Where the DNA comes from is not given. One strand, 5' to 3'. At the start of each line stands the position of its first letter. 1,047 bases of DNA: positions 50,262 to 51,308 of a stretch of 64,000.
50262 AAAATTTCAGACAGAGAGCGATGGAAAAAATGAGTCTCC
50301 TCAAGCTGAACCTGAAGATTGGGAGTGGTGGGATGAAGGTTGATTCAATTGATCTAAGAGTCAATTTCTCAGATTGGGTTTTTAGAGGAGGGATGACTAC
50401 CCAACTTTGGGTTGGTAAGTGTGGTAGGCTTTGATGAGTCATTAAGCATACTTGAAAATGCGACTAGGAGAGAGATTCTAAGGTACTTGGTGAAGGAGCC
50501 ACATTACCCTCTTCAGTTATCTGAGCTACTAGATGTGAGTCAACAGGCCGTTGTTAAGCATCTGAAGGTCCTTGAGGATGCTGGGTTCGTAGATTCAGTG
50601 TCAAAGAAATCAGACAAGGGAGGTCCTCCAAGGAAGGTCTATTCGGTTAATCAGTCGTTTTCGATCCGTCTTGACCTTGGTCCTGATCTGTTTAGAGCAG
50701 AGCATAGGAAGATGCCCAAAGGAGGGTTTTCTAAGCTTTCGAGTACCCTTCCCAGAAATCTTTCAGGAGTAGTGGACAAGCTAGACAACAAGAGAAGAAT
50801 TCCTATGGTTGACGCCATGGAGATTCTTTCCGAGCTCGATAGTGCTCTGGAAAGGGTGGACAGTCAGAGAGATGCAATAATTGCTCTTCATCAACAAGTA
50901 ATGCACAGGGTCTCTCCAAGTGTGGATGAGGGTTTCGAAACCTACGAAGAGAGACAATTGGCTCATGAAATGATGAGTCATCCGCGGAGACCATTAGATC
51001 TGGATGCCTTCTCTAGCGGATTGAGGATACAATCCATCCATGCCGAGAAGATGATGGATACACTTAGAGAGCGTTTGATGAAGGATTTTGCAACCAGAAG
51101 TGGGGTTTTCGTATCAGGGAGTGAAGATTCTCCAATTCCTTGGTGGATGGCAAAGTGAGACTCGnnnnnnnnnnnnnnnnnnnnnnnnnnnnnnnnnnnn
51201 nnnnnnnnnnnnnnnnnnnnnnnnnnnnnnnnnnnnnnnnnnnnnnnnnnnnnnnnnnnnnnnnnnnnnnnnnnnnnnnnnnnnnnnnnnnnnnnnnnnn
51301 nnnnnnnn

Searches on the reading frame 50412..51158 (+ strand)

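Call 56: search_protein_families(library=pfam, proteins=[window:50412-51158:+], max_evalue=0.001)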
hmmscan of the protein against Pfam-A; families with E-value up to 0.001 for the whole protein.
window:50412-51158:+ (248 aa): 8 families
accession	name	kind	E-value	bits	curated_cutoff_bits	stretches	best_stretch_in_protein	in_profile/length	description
PF12840.13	HTH_20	-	5.1e-14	52.4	27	1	14-63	1-51/51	Helix-turn-helix domain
PF01022.26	HTH_5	-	4.6e-11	42.9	22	1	18-62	3-47/47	Bacterial regulatory protein, arsR family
PF25213.1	HVO_A0261_N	-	1e-05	25.8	35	1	15-64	9-58/86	HVO_A0261 N-terminal domain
PF12802.13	MarR_2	-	3.3e-05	24.4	27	1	22-68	10-58/61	MarR family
PF13412.12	HTH_24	-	8.5e-05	22.5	21.9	1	16-60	2-47/48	Winged helix-turn-helix DNA-binding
PF01047.28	MarR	-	0.00017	21.8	24.6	1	29-69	16-56/59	MarR family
PF08279.18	HTH_11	-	0.0003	21.1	25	1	34-65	19-51/55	HTH domain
PF03551.20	PadR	-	0.00068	20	27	0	38-81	25-67/75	Transcriptional regulator PadR-like family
